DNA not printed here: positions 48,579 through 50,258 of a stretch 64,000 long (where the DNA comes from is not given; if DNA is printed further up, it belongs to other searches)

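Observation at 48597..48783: Second, independent case: a 55-bp perfect duplication of the tldD 3' end flanking a 77-bp copy of the same element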

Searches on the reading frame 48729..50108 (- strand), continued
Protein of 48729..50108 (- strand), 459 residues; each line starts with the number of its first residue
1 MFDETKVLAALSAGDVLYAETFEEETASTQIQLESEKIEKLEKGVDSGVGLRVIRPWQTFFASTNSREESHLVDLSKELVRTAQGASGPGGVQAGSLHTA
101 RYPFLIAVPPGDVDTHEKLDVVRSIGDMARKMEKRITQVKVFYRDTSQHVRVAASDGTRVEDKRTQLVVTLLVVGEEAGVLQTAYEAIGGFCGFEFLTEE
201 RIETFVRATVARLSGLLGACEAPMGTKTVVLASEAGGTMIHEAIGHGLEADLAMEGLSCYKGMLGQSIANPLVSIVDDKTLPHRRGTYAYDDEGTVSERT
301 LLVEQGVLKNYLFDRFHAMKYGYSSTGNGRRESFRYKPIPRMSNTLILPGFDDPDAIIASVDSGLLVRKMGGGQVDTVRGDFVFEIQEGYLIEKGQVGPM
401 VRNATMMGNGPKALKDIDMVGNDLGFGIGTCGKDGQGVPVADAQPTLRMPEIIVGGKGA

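Call 41: find_encoding_contigs(protein=P0011, flank=10000, max_places=1)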
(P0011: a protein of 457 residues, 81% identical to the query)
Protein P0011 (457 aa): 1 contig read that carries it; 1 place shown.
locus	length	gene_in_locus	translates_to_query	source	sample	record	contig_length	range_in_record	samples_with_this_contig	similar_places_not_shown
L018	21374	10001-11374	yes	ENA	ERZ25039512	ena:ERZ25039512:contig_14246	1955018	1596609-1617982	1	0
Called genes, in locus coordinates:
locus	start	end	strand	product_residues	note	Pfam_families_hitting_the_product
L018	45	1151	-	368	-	PF01098:FTSW_RODA_SPOVE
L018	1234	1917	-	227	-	PF00905:Transpeptidase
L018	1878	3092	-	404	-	PF03717:PBP_dimer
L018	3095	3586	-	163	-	-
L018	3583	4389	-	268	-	PF04085:MreC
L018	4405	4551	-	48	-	PF06723:MreB_Mbl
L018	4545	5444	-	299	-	PF06723:MreB_Mbl, PF00022:Actin, PF00012:HSP70, PF14450:FtsA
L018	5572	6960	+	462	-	PF13623:SurA_N_2, PF13624:SurA_N_3, PF13145:Rotamase_2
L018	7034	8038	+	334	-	PF00814:TsaD, PF22521:HypF_C_2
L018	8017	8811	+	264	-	PF00398:RrnaAD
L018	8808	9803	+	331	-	PF06050:HGD-D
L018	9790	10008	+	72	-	PF16256:DUF4911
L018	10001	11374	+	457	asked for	PF01523:PmbA_TldD_1st, PF19290:PmbA_TldD_2nd, PF19289:PmbA_TldD_3rd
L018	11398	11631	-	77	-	-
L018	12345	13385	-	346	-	PF13676:TIR_2 (weak)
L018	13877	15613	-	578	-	PF05598:DUF772, PF01609:DDE_Tnp_1 (faint), PF13751:DDE_Tnp_1_6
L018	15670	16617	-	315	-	-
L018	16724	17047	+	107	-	PF01797:Y1_Tnp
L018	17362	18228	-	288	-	PF13276:HTH_21, PF00665:rve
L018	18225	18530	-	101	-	PF01527:HTH_Tnp_1, PF13518:HTH_28 (weak), PF13384:HTH_23 (weak)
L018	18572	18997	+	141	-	PF01797:Y1_Tnp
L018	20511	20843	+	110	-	PF02627:CMD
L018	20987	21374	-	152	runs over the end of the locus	PF17200:sCache_2, PF08269:dCache_2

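Call 42: find_encoding_contigs(protein=P0009, flank=10000, max_places=2)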
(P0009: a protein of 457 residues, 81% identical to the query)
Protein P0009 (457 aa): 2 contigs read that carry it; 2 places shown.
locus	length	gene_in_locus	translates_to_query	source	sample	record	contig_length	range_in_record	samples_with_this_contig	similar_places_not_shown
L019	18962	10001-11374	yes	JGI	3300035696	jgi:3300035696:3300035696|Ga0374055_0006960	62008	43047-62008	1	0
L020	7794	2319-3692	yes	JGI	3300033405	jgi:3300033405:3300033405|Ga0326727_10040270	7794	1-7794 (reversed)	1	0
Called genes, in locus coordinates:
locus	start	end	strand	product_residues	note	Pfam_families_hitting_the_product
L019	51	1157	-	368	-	PF01098:FTSW_RODA_SPOVE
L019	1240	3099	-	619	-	PF03717:PBP_dimer, PF00905:Transpeptidase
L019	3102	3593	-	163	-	-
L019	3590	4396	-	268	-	PF04085:MreC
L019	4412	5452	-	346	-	PF00022:Actin, PF06723:MreB_Mbl, PF11104:PilM_2 (faint), PF00012:HSP70, PF14450:FtsA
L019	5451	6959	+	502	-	PF13623:SurA_N_2, PF13624:SurA_N_3, PF13145:Rotamase_2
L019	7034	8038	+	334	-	PF00814:TsaD, PF22521:HypF_C_2 (weak)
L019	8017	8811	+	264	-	PF00398:RrnaAD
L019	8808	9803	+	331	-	PF06050:HGD-D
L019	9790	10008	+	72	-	PF16256:DUF4911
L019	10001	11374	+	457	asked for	PF01523:PmbA_TldD_1st (weak), PF19290:PmbA_TldD_2nd, PF19289:PmbA_TldD_3rd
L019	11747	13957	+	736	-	PF01555:N6_N4_Mtase (faint)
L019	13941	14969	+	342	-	-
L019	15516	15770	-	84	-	-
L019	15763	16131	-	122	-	PF12762:DDE_Tnp_IS1595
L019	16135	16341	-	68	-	-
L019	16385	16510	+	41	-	-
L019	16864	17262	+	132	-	-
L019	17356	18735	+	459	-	-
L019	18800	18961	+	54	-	?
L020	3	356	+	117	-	?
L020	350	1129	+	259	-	PF00398:RrnaAD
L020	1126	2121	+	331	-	PF06050:HGD-D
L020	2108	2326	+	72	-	PF16256:DUF4911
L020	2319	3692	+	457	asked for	PF01523:PmbA_TldD_1st (weak), PF19290:PmbA_TldD_2nd, PF19289:PmbA_TldD_3rd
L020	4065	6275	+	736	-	PF01555:N6_N4_Mtase (faint)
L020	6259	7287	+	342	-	-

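Call 43: find_encoding_contigs(protein=P0006, flank=10000, max_places=1)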
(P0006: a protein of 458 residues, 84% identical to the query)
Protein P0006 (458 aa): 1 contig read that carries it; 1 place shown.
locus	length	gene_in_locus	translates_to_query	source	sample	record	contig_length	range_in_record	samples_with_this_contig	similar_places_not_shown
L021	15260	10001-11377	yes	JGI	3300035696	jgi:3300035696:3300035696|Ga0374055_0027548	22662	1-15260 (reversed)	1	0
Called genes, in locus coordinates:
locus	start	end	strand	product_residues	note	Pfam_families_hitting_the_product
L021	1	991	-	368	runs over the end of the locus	PF01098:FTSW_RODA_SPOVE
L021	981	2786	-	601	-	PF03717:PBP_dimer, PF00905:Transpeptidase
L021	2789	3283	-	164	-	PF04093:MreD (weak)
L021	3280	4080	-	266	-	PF04085:MreC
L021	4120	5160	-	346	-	PF00022:Actin, PF06723:MreB_Mbl, PF11104:PilM_2 (faint), PF00012:HSP70, PF14450:FtsA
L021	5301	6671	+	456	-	PF13623:SurA_N_2, PF13624:SurA_N_3, PF13145:Rotamase_2 (weak)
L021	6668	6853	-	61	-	-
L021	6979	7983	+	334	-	PF00814:TsaD, PF22521:HypF_C_2 (weak)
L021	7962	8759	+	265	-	PF00398:RrnaAD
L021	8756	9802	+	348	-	PF06050:HGD-D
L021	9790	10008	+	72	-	PF16256:DUF4911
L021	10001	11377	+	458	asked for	PF01523:PmbA_TldD_1st (weak), PF19290:PmbA_TldD_2nd, PF19289:PmbA_TldD_3rd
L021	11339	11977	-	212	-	-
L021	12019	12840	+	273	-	-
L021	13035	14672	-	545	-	PF00112:Peptidase_C1, PF13529:Peptidase_C39_2 (faint), PF18998:Flg_new_2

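Call 44: find_encoding_contigs(protein=P0004, flank=10000, max_places=1)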
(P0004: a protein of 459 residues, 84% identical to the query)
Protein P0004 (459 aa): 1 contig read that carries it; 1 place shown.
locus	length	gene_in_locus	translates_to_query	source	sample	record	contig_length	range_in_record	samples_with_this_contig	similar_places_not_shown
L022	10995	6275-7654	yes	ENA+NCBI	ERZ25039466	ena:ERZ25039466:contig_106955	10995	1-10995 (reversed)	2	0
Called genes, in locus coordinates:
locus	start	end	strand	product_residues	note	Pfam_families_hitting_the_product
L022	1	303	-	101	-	?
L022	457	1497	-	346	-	PF00022:Actin, PF06723:MreB_Mbl, PF11104:PilM_2 (faint), PF00012:HSP70, PF14450:FtsA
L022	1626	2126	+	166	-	PF13623:SurA_N_2, PF13624:SurA_N_3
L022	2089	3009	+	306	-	PF13145:Rotamase_2 (weak)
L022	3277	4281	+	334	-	PF00814:TsaD, PF22521:HypF_C_2 (weak)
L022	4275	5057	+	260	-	PF00398:RrnaAD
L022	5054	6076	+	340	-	PF06050:HGD-D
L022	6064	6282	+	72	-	PF16256:DUF4911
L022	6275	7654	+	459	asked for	PF01523:PmbA_TldD_1st (weak), PF19290:PmbA_TldD_2nd, PF19289:PmbA_TldD_3rd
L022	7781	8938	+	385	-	PF04055:Radical_SAM, PF13353:Fer4_12 (weak)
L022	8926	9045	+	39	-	-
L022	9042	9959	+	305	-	PF01464:SLT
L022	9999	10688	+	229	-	-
